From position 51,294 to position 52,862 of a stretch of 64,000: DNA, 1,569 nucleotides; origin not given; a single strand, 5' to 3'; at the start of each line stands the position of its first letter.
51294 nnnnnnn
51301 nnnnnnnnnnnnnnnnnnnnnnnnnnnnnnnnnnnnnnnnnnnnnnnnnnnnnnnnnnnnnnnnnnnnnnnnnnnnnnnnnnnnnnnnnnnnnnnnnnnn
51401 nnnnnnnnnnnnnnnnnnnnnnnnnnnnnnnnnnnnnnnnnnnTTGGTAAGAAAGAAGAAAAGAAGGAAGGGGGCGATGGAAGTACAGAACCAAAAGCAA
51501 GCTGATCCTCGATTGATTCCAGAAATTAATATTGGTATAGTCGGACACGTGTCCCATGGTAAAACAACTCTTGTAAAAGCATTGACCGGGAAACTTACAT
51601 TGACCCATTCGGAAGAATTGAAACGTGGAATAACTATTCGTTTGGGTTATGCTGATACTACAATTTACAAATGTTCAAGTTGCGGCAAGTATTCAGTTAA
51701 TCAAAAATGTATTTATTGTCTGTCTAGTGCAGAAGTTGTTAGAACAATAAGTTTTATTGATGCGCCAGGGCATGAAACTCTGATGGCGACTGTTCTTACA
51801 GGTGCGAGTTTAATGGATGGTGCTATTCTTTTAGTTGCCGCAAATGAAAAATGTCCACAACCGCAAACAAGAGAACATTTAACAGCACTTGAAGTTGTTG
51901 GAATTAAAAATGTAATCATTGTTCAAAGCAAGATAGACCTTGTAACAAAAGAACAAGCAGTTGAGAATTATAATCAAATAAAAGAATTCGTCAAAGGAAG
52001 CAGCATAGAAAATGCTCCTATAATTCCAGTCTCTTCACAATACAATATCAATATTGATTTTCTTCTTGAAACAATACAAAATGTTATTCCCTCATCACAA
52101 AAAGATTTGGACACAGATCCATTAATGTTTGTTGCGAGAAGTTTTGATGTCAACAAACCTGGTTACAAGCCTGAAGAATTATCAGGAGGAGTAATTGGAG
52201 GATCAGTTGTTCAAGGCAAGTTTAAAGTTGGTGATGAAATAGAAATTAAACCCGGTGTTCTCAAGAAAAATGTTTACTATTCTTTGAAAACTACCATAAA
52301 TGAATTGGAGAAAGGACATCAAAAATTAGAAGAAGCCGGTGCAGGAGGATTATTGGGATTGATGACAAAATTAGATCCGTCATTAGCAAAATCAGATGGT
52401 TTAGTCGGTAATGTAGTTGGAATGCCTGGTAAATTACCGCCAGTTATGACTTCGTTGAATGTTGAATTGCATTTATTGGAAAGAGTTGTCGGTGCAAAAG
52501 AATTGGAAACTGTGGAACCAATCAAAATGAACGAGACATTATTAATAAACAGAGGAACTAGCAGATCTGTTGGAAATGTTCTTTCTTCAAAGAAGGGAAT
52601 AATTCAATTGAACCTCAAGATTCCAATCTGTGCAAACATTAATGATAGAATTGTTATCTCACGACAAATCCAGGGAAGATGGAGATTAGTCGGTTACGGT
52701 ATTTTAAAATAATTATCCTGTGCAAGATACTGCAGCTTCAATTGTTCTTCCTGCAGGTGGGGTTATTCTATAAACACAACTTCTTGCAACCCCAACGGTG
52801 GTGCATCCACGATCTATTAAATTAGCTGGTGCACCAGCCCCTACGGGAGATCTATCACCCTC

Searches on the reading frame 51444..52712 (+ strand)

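Call 8: search_protein_families(library=pfam, proteins=[window:51444-52712:+], max_evalue=0.001)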
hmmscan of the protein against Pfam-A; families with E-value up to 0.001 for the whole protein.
window:51444-52712:+ (422 aa): 5 families
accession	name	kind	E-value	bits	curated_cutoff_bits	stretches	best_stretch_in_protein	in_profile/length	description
PF00009.33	GTP_EFTU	-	4.2e-30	105.2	26.5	1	28-217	4-188/188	Elongation factor Tu GTP binding domain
PF09173.17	eIF2_C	-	5.6e-29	100.6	22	1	337-420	2-85/86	Initiation factor eIF2 gamma, C terminal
PF03144.31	GTP_EFTU_D2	-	1.9e-08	35.1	30.3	1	248-312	1-62/73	Elongation factor Tu domain 2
PF03193.22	RsgA_GTPase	-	4.9e-05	23.7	30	0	122-212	21-105/174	RsgA GTPase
PF01926.29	MMR_HSR1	-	0.0001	22.8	21.9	1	30-151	2-102/113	50S ribosome-binding GTPase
